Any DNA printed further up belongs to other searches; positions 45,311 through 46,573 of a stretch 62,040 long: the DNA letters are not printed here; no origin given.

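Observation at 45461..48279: MvhD + GlcD-type FAD oxidase + GlcF-like Fe-S protein whose CCG domains are replaced by ferredoxin+MvhD: a possible 2-hydroxyacid-to-HdrA input module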

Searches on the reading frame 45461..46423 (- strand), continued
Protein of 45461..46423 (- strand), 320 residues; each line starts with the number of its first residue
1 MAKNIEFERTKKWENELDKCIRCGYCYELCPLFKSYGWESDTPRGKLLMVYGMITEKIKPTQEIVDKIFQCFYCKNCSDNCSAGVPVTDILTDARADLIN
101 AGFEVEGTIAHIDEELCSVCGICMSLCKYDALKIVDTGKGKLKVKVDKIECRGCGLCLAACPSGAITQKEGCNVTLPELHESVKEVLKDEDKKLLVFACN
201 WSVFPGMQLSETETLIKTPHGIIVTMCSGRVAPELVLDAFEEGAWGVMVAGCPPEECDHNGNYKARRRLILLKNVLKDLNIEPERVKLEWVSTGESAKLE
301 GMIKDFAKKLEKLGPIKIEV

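Call 52: search_solved_structures(query=L059:10964-12214:+, max_evalue=1e-10, show_alignments=4)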
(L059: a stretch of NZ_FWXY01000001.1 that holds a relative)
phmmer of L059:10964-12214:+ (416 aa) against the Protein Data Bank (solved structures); distinct sequences matched with E-value up to 1e-10: 7.
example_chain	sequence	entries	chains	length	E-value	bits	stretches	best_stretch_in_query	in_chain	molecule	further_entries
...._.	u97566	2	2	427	2e-61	211.5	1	2-413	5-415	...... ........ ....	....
2yjg_A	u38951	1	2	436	1e-51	179.5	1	3-390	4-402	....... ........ APOPROTEIN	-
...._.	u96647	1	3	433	9.5e-49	169.8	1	3-407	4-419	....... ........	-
5huq_A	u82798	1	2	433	9.6e-49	169.8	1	3-407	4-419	Lactate racemization operon protein LarA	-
8ezf_B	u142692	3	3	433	2.6e-48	168.3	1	3-407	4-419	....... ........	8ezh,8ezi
9eid_A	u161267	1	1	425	1.6e-41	146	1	2-413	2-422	A broad-substrate spectrum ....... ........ A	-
9eia_A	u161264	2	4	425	2e-41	145.6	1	3-413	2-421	A broad-substrate spectrum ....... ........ A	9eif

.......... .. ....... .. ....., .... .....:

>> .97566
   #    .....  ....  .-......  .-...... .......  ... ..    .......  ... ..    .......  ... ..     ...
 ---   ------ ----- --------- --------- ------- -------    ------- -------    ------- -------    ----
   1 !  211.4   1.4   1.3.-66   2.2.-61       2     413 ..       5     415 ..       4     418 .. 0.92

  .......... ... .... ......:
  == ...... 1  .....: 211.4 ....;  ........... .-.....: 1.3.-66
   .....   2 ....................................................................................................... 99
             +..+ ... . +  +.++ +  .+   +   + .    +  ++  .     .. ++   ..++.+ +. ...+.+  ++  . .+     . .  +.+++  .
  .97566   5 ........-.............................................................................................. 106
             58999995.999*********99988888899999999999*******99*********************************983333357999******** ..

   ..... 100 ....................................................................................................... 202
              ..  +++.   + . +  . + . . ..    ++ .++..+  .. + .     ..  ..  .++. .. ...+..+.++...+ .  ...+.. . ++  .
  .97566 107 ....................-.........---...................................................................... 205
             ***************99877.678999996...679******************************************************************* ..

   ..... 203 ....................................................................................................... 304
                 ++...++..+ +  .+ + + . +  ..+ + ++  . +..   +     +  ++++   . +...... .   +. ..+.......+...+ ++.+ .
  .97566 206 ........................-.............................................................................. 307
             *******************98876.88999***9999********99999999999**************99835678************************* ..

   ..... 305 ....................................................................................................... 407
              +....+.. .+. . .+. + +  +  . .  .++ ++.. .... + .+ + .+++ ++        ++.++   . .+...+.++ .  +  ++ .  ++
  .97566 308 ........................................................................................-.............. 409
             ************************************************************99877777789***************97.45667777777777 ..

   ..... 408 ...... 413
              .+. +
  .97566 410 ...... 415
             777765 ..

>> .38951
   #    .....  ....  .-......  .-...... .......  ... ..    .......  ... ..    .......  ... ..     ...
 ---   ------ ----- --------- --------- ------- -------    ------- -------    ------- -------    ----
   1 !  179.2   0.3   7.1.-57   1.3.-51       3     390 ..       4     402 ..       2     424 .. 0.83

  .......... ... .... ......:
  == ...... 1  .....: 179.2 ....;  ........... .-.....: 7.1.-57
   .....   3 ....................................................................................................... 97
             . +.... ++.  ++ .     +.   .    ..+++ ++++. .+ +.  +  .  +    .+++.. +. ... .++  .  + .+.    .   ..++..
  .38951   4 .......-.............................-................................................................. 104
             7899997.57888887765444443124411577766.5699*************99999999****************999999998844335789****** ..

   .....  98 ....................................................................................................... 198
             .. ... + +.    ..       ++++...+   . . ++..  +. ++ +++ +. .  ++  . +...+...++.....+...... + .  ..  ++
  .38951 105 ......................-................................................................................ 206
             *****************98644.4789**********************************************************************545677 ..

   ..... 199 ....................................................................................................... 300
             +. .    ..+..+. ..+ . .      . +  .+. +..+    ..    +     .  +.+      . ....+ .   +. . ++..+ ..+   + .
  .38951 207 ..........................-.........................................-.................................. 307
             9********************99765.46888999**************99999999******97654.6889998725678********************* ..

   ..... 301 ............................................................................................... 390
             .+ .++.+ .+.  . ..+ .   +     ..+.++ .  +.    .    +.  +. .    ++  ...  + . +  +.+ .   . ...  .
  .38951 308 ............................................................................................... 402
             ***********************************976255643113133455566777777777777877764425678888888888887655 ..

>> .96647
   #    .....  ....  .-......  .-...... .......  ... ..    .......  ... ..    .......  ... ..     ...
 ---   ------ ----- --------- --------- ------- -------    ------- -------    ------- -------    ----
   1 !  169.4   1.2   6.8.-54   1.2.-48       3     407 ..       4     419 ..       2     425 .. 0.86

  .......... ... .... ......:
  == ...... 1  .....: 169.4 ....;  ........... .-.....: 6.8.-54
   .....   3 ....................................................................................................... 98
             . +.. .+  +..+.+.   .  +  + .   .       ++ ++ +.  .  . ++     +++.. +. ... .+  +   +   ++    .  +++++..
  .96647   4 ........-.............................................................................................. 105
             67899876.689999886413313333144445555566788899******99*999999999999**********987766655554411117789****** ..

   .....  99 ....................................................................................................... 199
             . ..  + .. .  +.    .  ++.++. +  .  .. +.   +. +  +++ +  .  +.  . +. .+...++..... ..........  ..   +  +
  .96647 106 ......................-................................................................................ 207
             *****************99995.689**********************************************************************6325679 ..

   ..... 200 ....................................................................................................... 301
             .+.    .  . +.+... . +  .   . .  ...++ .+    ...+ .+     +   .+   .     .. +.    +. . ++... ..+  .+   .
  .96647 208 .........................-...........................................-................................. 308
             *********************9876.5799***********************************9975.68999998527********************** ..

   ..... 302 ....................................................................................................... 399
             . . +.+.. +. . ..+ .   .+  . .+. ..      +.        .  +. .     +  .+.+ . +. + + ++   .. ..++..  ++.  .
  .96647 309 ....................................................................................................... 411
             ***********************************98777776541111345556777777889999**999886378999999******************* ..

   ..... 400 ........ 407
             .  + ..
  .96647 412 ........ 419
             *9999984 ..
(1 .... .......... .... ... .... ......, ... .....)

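Call 64: search_protein_families(library=pfam, proteins=[L034:17027-17641:+], max_evalue=0.00001)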
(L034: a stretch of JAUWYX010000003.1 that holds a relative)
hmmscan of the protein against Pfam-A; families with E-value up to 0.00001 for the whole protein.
L034:17027-17641:+ (204 aa): 1 family
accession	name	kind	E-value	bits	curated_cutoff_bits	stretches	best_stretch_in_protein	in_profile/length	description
PF05683.17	Fumerase_C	-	6.1e-59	199.2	22.2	1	20-194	25-204/205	Fumarase C-terminus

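Call 69: predict_structure(alignment_id=A2)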
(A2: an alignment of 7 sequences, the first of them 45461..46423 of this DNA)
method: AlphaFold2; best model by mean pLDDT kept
length: 320 residues; sequences in the alignment: 7
mean_pLDDT: 66.0   pTM: 0.54
mean pLDDT of the five models: 66.0, 65.3, 63.2, 55.9, 52.9
residues with pLDDT >= 90: 15; 70-90: 146; 50-70: 80; < 50: 79
segments of 3 or more residues with pLDDT < 50: 73-78, 108-134, 141-167, 203-212
pLDDT, mean of each block of 10 residues (from residue 1): 69 82 60 58 77 87 79 49 64 78 60 34 35 49 40 39 46 60 69 76 42 65 75 78 87 71 71 78 89 79 90 74
secondary structure, 60 per line:
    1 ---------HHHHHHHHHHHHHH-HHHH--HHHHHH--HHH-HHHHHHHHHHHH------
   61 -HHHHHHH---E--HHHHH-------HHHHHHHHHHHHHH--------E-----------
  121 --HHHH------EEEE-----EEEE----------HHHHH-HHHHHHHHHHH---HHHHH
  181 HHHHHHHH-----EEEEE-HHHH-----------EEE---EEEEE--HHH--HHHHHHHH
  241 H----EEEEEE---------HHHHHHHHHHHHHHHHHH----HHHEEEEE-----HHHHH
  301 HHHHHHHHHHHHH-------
elements in order: H10-23 H25-28 H31-36 H43-54 H62-68 H75-79 H87-100 H123-126 E133-136 E142-145 H156-160 H162-172 H176-188 E194-198 H200-203 E215-217 E221-225 H233-241 E246-251 H261-278 E286-290 H296-313

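Call 72: fold_search(model_id=the predicted structure, library=pdb)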
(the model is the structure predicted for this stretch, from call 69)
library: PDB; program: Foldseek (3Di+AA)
matches with E <= 10: 1011; with E <= 0.001: 4
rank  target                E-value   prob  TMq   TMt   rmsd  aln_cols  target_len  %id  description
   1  5odh_D                1.5e-10  1.00  0.35  0.78   4.5       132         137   41  Heterodisulfide reductase / [NiFe]-hydrogenase complex from Methanothermococcus thermolithotrophicus soaked with heter (released 2017-08-30)
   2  5odc_D                2.1e-10  1.00  0.35  0.78   4.6       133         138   41  Heterodisulfide reductase / [NiFe]-hydrogenase complex from Methanothermococcus thermolithotrophicus at 2.3 A resoluti (released 2017-08-30)
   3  8rvu_F                2.2e-09  1.00  0.34  0.82   4.5       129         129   36  CryoEM structure of the Elp-Hdr complex of Methanothermobacter marburgensis state 2 (composite structure) (released 2025-05-14)
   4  7bkb_F                1.1e-08  1.00  0.35  0.79   4.3       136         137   33  Formate dehydrogenase - heterodisulfide reductase - formylmethanofuran dehydrogenase complex from Methanospirillum hun (released 2021-09-29)
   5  9q1a_B                3.9e-02  0.82  0.23  0.27   8.8       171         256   13  Open state of lysine 5,6-aminomutase from Thermoanaerobacter tengcongensis (released 2025-09-03)
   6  9q1a_A                4.7e-02  0.87  0.25  0.30   8.1       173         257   13  Open state of lysine 5,6-aminomutase from Thermoanaerobacter tengcongensis (released 2025-09-03)
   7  3agq                  5.5e-02  0.44  0.18  0.07  11.4       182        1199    8  Structure of viral polymerase form II (released 2010-09-01)
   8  6y73_D                6.2e-02  0.35  0.17  0.22   9.5       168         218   13  The crystal structure of human MACROD2 in space group P43 (released 2020-09-30)
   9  4iqy_B                6.2e-02  0.35  0.17  0.22   9.7       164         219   13  Crystal structure of the human protein-proximal ADP-ribosyl-hydrolase MacroD2 (released 2013-03-06)
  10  1bwp                  6.9e-02  0.63  0.24  0.32   7.5       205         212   11  PROBING THE SUBSTRATE SPECIFICITY OF THE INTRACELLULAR BRAIN PLATELET-ACTIVATING FACTOR ACETYLHYDROLASE (released 1999-05-18)
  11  4iqy_A                6.9e-02  0.30  0.17  0.22   9.6       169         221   13  Crystal structure of the human protein-proximal ADP-ribosyl-hydrolase MacroD2 (released 2013-03-06)
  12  6y4z_C                7.3e-02  0.33  0.16  0.22   9.7       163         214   13  The crystal structure of human MACROD2 in space group P43212 (released 2020-09-30)
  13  6y4y_A                7.3e-02  0.30  0.17  0.23   9.6       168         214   13  The crystal structure of human MACROD2 in space group P41212 (released 2020-09-30)
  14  5fsx_A                7.8e-02  0.41  0.18  0.23   9.4       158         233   11  Crystal structure of Trypanosoma brucei macrodomain in complex with ADP (released 2016-04-20)
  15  3kp1_A                8.2e-02  0.69  0.23  0.12   8.4       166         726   10  Crystal structure of ornithine 4,5 aminomutase (Resting State) (released 2010-01-26)
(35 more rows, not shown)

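Call 74: find_encoding_contigs(protein=P0190, flank=6000, max_places=2)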
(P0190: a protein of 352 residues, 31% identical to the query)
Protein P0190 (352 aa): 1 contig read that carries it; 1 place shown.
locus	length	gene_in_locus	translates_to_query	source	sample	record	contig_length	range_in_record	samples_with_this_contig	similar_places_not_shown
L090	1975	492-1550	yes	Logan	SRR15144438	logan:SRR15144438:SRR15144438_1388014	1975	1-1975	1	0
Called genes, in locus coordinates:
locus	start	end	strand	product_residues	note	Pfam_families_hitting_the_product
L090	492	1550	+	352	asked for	PF00037:Fer4 (faint), PF13183:Fer4_8, PF13187:Fer4_9 (weak), PF13534:Fer4_17, PF13187:Fer4_9 (weak), PF12838:Fer4_7, PF13187:Fer4_9 (weak), PF02662:FlpD, +7 more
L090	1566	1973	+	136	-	?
